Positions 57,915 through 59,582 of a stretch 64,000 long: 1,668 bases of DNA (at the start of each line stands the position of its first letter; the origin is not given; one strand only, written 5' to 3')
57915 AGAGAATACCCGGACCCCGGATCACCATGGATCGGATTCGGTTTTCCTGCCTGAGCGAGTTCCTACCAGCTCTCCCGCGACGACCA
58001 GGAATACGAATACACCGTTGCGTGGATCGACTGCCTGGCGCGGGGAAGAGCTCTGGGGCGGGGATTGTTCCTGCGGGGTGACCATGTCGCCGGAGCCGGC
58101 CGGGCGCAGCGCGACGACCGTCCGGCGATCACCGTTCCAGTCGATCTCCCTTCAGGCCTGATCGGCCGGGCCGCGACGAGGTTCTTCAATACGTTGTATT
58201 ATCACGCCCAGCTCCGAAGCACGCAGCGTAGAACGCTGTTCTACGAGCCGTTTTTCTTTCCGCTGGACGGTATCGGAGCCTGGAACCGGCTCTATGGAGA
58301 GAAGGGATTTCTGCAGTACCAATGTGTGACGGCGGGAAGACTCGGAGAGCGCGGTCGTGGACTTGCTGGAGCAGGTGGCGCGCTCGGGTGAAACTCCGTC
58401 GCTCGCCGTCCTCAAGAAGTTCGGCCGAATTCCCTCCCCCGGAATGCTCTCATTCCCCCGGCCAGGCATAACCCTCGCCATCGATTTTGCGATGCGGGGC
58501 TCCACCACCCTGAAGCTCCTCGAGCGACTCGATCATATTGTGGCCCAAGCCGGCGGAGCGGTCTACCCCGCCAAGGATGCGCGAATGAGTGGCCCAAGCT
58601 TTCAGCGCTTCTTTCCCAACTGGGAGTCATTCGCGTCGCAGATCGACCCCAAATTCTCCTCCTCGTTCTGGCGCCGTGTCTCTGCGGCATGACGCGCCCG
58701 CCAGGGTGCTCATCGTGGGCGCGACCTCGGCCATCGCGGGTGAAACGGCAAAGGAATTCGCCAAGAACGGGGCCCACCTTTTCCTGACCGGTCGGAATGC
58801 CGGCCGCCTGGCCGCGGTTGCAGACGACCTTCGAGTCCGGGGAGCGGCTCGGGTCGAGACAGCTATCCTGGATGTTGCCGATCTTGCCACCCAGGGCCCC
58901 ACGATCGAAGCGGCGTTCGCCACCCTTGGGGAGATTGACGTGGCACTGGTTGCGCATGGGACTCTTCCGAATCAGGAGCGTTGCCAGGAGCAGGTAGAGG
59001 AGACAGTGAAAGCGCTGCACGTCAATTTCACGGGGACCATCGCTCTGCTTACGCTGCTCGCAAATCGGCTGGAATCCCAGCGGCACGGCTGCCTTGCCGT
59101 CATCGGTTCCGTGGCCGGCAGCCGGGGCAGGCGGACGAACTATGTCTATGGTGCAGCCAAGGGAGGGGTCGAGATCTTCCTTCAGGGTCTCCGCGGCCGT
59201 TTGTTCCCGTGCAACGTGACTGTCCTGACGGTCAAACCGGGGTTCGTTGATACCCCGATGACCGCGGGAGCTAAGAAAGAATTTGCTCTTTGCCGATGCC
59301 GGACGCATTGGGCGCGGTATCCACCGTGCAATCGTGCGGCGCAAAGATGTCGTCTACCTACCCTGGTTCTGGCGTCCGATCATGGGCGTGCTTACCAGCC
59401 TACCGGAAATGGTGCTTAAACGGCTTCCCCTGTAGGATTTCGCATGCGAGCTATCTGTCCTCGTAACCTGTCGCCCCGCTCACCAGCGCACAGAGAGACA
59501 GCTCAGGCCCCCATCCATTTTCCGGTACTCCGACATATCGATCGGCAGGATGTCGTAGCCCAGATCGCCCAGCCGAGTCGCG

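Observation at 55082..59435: Mycobacterial-type decaprenyl-phospho-D-arabinose (DPA) donor module in an outer-membrane (non-actinobacterial-looking) genome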

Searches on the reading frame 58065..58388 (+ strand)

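Call 5: search_protein_families(library=pfam, proteins=[window:58065-58388:+], max_evalue=0.01)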
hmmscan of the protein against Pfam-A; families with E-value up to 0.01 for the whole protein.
window:58065-58388:+ (108 aa): 0 families

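Call 6: search_protein_families(library=ncbifam, proteins=[window:58065-58388:+], max_evalue=0.01)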
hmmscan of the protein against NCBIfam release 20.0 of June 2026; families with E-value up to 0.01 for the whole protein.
window:58065-58388:+ (108 aa): 1 family
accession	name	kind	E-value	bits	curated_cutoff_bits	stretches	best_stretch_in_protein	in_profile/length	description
NF053785.1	DcplphribOxDprE1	equivalog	1e-12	48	500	1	19-89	259-328/449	decaprenylphosphoryl-beta-D-ribose oxidase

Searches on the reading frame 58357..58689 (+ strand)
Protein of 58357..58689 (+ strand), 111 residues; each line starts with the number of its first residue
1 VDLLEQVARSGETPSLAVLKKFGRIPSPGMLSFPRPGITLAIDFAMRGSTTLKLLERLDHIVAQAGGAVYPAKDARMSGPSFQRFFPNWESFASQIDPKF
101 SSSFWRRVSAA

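Call 5: search_protein_families(library=pfam, proteins=[window:58357-58689:+], max_evalue=0.01)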
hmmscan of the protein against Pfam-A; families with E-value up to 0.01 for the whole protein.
window:58357-58689:+ (111 aa): 0 families

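Call 6: search_protein_families(library=ncbifam, proteins=[window:58357-58689:+], max_evalue=0.01)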
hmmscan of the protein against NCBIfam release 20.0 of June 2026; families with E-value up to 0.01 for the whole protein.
window:58357-58689:+ (111 aa): 1 family
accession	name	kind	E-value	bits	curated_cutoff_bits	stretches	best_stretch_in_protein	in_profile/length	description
NF053785.1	DcplphribOxDprE1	equivalog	5.5e-19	68.7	500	1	3-107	339-446/449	decaprenylphosphoryl-beta-D-ribose oxidase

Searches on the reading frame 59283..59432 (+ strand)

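Call 5: search_protein_families(library=pfam, proteins=[window:59283-59432:+], max_evalue=0.01)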
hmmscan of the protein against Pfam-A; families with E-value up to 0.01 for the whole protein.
window:59283-59432:+ (50 aa): 0 families

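Call 6: search_protein_families(library=ncbifam, proteins=[window:59283-59432:+], max_evalue=0.01)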
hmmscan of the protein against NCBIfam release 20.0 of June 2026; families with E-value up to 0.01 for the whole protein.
window:59283-59432:+ (50 aa): 2 families
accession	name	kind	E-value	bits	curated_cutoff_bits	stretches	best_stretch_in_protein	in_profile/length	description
NF005489.0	PRK07102.1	equivalog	1.6e-11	44.3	267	1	1-49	194-242/243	SDR family oxidoreductase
NF053786.1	DcplherypntRedDprE2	equivalog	2.6e-05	24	250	1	5-50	207-252/252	decaprenylphospho-beta-D-erythro-pentofuranosid-2-ulose 2-reductase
